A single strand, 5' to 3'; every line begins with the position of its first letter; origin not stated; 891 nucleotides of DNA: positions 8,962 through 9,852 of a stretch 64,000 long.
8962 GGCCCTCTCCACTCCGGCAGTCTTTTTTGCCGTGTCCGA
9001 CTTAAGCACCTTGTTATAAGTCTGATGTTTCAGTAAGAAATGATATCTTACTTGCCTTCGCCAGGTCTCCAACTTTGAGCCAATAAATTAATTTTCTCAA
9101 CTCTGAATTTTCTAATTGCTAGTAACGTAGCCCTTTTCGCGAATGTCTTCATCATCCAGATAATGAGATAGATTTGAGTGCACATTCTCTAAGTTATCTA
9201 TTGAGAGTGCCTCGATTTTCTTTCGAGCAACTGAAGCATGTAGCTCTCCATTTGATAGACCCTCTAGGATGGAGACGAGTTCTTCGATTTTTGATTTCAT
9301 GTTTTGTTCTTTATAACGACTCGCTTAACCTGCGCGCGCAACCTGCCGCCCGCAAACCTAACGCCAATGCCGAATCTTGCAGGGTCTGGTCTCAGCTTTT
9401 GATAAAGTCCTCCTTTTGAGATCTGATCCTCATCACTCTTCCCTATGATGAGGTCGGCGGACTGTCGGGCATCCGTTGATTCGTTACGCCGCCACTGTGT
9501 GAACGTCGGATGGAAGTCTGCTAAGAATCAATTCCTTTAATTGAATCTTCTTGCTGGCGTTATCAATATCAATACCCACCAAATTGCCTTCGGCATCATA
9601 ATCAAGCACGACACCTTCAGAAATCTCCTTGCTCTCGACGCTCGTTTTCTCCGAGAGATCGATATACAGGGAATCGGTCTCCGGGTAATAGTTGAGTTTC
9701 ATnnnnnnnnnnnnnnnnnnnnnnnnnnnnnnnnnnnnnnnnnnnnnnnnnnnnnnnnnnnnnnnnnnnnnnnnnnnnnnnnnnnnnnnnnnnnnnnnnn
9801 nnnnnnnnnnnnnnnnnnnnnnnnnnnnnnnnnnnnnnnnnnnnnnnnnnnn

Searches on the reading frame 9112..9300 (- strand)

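Call 3: search_protein_families(library=pfam, proteins=[window:9112-9300:-], max_evalue=1)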
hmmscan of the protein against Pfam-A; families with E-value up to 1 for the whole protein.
window:9112-9300:- (62 aa): 2 families
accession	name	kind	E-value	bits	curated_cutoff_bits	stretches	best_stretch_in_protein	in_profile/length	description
PF02576.22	RimP_N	-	0.004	18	22.7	1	29-58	34-63/73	RimP N-terminal domain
PF14261.11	DUF4351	-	0.15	12.6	25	1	18-42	21-44/59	Domain of unknown function (DUF4351)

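Call 92: search_protein_families(library=phrogs, proteins=[window:9112-9300:-], max_evalue=0.1)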
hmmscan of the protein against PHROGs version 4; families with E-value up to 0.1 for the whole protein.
window:9112-9300:- (62 aa): 0 families

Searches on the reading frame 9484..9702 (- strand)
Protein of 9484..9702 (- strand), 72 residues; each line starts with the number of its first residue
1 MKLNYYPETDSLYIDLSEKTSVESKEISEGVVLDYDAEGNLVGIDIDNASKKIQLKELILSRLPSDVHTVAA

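Call 3: search_protein_families(library=pfam, proteins=[window:9484-9702:-], max_evalue=1)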
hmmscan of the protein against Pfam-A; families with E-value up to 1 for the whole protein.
window:9484-9702:- (72 aa): 3 families
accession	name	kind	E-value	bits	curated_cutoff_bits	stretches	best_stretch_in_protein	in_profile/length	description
PF10049.14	DUF2283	-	6.5e-19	68.3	23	1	2-50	1-49/49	Protein of unknown function (DUF2283)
PF20596.3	pAdhesive_11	-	0.021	15.4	24.3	1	6-70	27-94/112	Putative adhesive domain (group 11)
PF16024.10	DUF4785_1st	-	0.14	12.7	24.2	1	20-62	37-79/145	Domain of unknown function (DUF4785) N-terminal domain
